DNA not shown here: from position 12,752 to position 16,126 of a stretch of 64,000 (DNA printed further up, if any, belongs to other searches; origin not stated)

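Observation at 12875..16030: pilMNOPQ does not end at pilQ: a ~1024-aa Ig-repeat lipoprotein gene is appended to the operon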

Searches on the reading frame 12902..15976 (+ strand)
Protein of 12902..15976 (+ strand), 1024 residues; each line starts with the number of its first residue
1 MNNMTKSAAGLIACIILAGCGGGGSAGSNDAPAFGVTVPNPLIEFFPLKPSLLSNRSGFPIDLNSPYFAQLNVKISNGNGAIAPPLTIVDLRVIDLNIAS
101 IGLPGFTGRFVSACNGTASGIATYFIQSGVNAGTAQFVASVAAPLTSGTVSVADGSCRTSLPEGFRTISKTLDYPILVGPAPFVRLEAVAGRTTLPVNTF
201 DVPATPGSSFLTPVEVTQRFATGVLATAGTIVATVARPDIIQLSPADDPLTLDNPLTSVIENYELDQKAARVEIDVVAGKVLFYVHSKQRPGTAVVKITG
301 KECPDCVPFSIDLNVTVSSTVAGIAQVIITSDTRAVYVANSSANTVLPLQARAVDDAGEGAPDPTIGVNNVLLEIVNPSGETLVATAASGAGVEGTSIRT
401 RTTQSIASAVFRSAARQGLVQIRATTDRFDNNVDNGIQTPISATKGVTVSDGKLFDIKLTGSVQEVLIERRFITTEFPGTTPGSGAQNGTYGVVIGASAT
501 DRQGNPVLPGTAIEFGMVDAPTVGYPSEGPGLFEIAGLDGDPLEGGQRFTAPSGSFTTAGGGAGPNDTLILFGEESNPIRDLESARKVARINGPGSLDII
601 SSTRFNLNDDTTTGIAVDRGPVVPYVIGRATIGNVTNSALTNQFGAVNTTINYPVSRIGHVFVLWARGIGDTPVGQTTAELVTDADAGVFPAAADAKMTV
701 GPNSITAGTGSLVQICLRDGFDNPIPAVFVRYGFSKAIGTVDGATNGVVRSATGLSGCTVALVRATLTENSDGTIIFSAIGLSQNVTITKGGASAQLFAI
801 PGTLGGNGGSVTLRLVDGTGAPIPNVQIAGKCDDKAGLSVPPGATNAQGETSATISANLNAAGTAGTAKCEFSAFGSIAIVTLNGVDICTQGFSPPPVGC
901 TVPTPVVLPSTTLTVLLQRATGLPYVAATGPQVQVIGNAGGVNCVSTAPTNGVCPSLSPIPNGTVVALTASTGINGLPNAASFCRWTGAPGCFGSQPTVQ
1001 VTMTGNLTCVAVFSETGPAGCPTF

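Call 7: search_protein_families(library=pfam, proteins=[window:12902-15976:+], max_evalue=0.01)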
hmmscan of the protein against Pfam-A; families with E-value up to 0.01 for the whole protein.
window:12902-15976:+ (1024 aa): 0 families

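Call 8: search_protein_families(library=ncbifam, proteins=[window:12902-15976:+], max_evalue=0.01)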
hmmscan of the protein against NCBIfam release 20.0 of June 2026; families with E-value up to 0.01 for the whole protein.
window:12902-15976:+ (1024 aa): 0 families

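Call 9: find_homologous_proteins(query=window:12902-15976:+)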
Query window:12902-15976:+ (1024 aa): 142 proteins with E <= 0.001 among 8000 candidates; the best 120 are listed.
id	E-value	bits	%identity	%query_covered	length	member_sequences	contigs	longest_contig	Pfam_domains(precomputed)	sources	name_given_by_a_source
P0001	0.0e+0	2220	100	100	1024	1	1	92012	-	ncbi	-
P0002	0.0e+0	1710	79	100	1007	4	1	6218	-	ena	-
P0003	0.0e+0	1582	74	100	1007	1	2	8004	-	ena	-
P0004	0.0e+0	1570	74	100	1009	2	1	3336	-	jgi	-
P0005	0.0e+0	1557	73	100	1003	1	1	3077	-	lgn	-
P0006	0.0e+0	1515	72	100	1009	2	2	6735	-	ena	-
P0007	0.0e+0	1509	71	100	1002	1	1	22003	-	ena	-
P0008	0.0e+0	1472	70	100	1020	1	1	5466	-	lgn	-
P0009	0.0e+0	1431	67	100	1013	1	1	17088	PF02369.23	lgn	-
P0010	0.0e+0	1426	68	100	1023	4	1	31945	PF02369.23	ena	-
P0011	0.0e+0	1409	68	100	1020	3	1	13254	PF02369.23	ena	-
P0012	0.0e+0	1344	64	100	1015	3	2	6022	PF02369.23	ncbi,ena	-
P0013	0.0e+0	1340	66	100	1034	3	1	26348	PF02369.23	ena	-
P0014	0.0e+0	1296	63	100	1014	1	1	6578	-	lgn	-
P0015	0.0e+0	1222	61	100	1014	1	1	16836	-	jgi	jgi:hypothetical protein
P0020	0.0e+0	1079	55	100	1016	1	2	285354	-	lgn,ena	-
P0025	2.5e-160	554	40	84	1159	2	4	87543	-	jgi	jgi:hypothetical protein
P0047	8.5e-141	489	41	83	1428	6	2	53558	-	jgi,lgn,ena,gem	-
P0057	2.1e-118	415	39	69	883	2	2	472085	PF02369.23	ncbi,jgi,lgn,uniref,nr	ncbi:hypothetical protein [Tahibacter soli]|jgi:hypothetical protein|uniref:Big-1 domain-containing 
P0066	6.7e-111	390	38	81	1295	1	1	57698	-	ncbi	-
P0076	2.0e-107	379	37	78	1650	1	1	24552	-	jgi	jgi:hypothetical protein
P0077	2.8e-106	375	37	81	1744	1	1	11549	PF18998.7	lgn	-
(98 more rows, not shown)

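Call 10: search_protein_families(library=pfam, proteins=[window:12902-15976:+], max_evalue=10)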
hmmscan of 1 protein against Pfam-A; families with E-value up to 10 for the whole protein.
window:12902-15976:+ (1024 aa): 1 family
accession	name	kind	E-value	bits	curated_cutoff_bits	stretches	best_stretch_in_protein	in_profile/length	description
PF18565.7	Glyco_hydro2_C5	-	0.017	15.4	32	1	270-304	64-98/103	Glycoside hydrolase family 2 C-terminal domain 5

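Call 12: find_encoding_contigs(protein=P0020, flank=8000, max_places=3)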
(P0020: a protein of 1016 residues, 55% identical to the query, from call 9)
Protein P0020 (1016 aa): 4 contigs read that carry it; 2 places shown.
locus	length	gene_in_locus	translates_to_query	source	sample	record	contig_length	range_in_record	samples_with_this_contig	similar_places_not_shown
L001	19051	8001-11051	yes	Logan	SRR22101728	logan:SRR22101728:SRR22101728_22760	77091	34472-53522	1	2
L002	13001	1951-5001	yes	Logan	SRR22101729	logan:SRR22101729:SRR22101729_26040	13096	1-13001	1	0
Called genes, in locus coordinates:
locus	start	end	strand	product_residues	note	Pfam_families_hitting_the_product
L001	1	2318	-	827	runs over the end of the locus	PF00912:Transgly, PF17092:PCB_OB, PF00905:Transpeptidase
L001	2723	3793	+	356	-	PF11104:PilM_2, PF14450:FtsA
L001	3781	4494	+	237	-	PF05137:PilN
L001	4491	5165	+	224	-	PF04350:PilO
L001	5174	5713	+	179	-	PF04351:PilP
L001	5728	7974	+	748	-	PF11741:AMIN, PF07660:STN, PF03958:Secretin_N, PF00263:Secretin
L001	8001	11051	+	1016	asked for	-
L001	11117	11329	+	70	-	-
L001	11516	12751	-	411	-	PF07690:MFS_1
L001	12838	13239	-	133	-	PF01844:HNH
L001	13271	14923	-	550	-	PF13205:Big_5, PF04231:Endonuclease_1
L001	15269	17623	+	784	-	PF00069:Pkinase, PF07714:PK_Tyr_Ser-Thr, PF03109:ABC1 (weak)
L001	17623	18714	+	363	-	-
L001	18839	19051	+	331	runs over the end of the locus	PF00512:HisKA (weak), PF02518:HATPase_c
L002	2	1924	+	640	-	?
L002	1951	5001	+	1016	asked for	-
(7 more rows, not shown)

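Call 13: find_encoding_contigs(protein=P0057, flank=8000, max_places=3)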
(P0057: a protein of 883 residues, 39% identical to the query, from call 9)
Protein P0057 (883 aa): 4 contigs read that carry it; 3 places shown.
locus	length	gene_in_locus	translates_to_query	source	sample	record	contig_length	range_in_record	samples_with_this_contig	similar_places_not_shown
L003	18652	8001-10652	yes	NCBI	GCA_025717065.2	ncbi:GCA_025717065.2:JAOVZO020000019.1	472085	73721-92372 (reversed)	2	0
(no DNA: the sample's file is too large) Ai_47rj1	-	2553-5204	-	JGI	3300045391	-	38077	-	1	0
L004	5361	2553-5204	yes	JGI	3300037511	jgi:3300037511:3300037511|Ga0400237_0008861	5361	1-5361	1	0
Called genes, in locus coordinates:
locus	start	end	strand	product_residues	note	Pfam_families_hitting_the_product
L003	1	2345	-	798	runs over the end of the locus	PF00912:Transgly, PF17092:PCB_OB, PF00905:Transpeptidase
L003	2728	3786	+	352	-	PF11104:PilM_2, PF14450:FtsA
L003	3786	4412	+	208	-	PF05137:PilN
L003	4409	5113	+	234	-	PF04350:PilO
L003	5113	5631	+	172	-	PF04351:PilP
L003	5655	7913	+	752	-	PF11741:AMIN, PF07660:STN, PF03958:Secretin_N, PF00263:Secretin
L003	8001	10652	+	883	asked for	PF02369:Big_1 (faint)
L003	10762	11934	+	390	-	PF00027:cNMP_binding, PF00563:EAL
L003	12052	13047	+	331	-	PF20030:bpMoxR, PF07726:AAA_3, PF07728:AAA_5, PF17863:AAA_lid_2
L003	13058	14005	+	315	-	PF01882:DUF58, PF13519:VWA_2 (weak)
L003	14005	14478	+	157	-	PF14316:DUF4381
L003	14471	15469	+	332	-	PF00092:VWA, PF06707:DUF1194 (faint), PF13519:VWA_2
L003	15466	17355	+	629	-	PF13519:VWA_2, PF00092:VWA (weak), PF00515:TPR_1 (weak), PF07719:TPR_2 (weak)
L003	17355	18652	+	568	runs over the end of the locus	PF13584:BatD, PF25607:DUF7939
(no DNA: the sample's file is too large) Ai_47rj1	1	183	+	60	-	?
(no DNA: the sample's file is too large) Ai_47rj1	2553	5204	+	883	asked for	PF02369:Big_1 (faint)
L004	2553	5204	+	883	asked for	PF02369:Big_1 (faint)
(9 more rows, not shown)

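Call 15: find_related_loci(query=A1, collection=genome_contigs, flank=10000)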
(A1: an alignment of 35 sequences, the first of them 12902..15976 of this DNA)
Query A1 (1024 aa) in genome_contigs; peptide patterns used: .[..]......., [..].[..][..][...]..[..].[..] (x = any residue, [..] = any of these).
599 stretches matched a pattern (row limit reached: there are more); 66 encode a relative of the query (tblastn E <= 1e-3); 66 distinct loci.
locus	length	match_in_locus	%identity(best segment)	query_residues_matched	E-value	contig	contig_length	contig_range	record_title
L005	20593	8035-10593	41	49-895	3e-152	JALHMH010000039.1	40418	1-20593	MAG: Lysobacterales bacterium isolate Bin_30_4_2 c_000000004637, whole genome shotgun sequence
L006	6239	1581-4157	41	51-895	8e-140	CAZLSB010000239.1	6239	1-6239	MAG TPA_asm: uncultured Xanthomonas sp. isolate SRP128246_co1_409 genome assembly, contig: NODE_34684_length_6239_cov_12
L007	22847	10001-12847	37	49-1014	1e-137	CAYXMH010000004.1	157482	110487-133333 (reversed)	MAG TPA_asm: uncultured Rhodanobacteraceae bacterium isolate SRP278252_co2_209 genome assembly, contig: NODE_116_length_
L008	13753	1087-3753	36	120-1021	1e-122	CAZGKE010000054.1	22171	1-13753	MAG TPA_asm: uncultured Gammaproteobacteria bacterium isolate SRP072547_co1_403 genome assembly, contig: NODE_3467_lengt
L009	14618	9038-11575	36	194-1009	4e-117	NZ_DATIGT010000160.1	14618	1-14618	MAG: Tahibacter sp. isolate SMAG_U15618 k141_23658, whole genome shotgun sequence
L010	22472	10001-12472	38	185-1020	5e-114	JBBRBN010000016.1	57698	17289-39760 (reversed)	MAG: Lysobacterales bacterium isolate Co_metawrap_2346 Cmw_2346_k141_21194458_length_57698_cov_12.4244, whole genome sho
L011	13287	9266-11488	37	180-897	8e-114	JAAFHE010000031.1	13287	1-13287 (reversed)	MAG: Lysobacterales bacterium isolate bin79.metabat.ball.212 WN_Xanthomonadales_scaffold_31, whole genome shotgun sequen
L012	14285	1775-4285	37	185-1021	5e-113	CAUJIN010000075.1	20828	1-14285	MAG: Pseudomonadota bacterium isolate KLAP67 genome assembly, contig: KLAP67_132625, whole genome shotgun sequence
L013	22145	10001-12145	37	190-896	3e-112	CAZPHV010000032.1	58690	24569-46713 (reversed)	MAG TPA_asm: uncultured Aquimonas sp. isolate binchicken_co190_244 genome assembly, contig: NODE_1176_length_58690_cov_1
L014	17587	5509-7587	40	207-900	8e-111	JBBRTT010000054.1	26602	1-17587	MAG: Lysobacterales bacterium isolate La2_metabat2.271 La2_metabat2.271_K_3770930L26602_cov_29.9856, whole genome shotgu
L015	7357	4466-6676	37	185-945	6e-106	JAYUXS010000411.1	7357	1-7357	MAG: Lysobacterales bacterium isolate GL135_DN_concoct_129 GL135_DN_concoct_129_410, whole genome shotgun sequence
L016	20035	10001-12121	38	190-900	1e-100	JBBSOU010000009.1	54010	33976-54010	MAG: Lysobacterales bacterium isolate LS6_sbin.39 LS6_sbin.39_K_1708299_L_54010_cov_25.6276, whole genome shotgun sequen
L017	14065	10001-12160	38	168-889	7e-100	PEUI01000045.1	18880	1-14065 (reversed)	MAG: Lysobacterales bacterium CG02_land_8_20_14_3_00_62_12 CG02_land_8_20_14_3.00_150_scaffold_1276_c, whole genome shot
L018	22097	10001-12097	39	198-905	2e-106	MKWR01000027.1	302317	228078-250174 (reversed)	MAG: Lysobacterales bacterium 63-13 scnpilot_p_inoc_scaffold_57, whole genome shotgun sequence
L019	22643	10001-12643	33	29-902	8e-100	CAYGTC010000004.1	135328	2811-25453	MAG TPA_asm: uncultured Alcanivoracaceae bacterium isolate ERP117304_co3_190 genome assembly, contig: NODE_152_length_13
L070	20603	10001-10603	29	253-441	6e-11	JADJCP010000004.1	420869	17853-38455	MAG: Hydrogenophilales bacterium isolate Aved_18-Q3-R54-62_BATAC.570 tig00009646-10-4215520, whole genome shotgun sequen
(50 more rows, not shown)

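Call 18: find_encoding_contigs(protein=P0001, flank=1000, max_places=2)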
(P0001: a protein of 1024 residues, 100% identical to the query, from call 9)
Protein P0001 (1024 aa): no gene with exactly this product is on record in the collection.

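Call 19: search_solved_structures(query=A1, max_evalue=1)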
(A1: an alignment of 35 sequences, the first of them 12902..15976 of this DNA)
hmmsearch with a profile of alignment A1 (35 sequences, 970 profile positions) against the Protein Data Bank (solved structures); distinct sequences matched with E-value up to 1: 12.
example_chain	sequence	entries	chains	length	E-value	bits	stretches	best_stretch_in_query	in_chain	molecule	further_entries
6qnu_D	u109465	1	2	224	0.00052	21.6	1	254-400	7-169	Desmoglein-2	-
6sit_D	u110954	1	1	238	0.00061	21.4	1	254-400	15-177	Desmoglein-2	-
7agf_D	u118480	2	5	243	0.00064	21.3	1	254-400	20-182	Desmoglein-2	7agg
5j5j_A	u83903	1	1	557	0.0018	19.8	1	254-400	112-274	Desmocollin-2,Desmoglein-2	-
7a7d_A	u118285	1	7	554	0.0066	18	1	254-400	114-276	Desmoglein-2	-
5erd_A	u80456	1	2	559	0.0068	17.9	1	254-400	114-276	Desmoglein-2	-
5oo8_A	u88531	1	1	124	0.76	11.1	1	220-289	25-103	Putative cupin_2 domain-containing isomerase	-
5njn_A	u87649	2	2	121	0.76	11.1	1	220-289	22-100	Putative cupin_2 domain-containing isomerase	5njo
5oo4_A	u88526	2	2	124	0.8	11.1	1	220-289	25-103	Putative cupin_2 domain-containing isomerase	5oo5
5oo9_A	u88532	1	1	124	0.8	11.1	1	220-289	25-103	Putative cupin_2 domain-containing isomerase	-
9axt_Ab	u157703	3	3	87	0.82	11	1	669-715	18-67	Small ribosomal subunit protein eS21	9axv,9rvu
5ooa_A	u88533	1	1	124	0.86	11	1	220-271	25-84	Putative cupin_2 domain-containing isomerase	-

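Call 34: predict_structure(alignment_id=A2)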
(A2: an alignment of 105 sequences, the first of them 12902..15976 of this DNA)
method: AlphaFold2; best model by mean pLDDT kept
length: 1024 residues; sequences in the alignment: 105
mean_pLDDT: 87.7   pTM: 0.59
mean pLDDT of the five models: 87.7, 87.0, 86.0, 85.9, 85.5
residues with pLDDT >= 90: 693; 70-90: 218; 50-70: 47; < 50: 66
segments of 3 or more residues with pLDDT < 50: 1-36, 462-480, 903-908
pLDDT, mean of each block of 10 residues (from residue 1): 43 41 35 59 96 90 86 94 96 95 85 95 95 96 95 89 92 95 92 92 87 96 90 96 91 60 84 95 95 95 88 91 88 94 95 90 94 97 97 98 96 96 97 97 97 94 39 45 58 92 95 97 96 96 95 86 93 88 95 96 85 80 96 94 92 94 97 89 95 92 91 94 93 96 91 96 94 95 95 84 88 89 95 96 95 94 90 94 85 67 50 92 80 89 79 80 90 66 89 92 93 85 64
secondary structure, 60 per line:
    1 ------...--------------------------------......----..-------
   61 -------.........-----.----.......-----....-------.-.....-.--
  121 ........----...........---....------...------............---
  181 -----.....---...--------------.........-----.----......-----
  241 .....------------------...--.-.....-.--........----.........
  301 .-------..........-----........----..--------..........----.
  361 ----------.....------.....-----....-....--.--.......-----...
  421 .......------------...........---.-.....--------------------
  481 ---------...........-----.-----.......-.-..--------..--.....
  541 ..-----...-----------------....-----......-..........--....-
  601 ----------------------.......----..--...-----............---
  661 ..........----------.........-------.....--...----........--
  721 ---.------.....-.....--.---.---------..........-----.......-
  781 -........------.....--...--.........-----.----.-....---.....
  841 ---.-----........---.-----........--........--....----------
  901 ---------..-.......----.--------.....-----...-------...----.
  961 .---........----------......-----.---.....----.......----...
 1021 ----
elements in order (helices of 4 or more, strands of 3 or more residues): E42-47 E68-76 E87-93 E99-102 E112-116 E121-128 E133-143 E147-150 E157-159 E166-177 E186-190 E194-196 E211-219 E230-235 E241-245 E271-275 E280-287 E292-301 E309-318 E324-331 E346-355 E371-375 E382-386 E392-395 E397-400 E406-412 E418-427 E440-450 E456-460 E490-500 E512-518 E536-542 E548-550 E568-571 H577-582 E584-593 E596-599 E623-629 E638-640 E646-654 E661-670 E681-689 E697-701 E704-706 E711-718 E731-735 E737-741 E758-767 E773-779 E782-789 E796-800 E803-805 E808-816 E829-832 E836-840 E850-857 E867-874 E877-884 E913-919 E933-937 E943-945 E953-955 E965-972 E983-988 E998-1002 E1007-1013
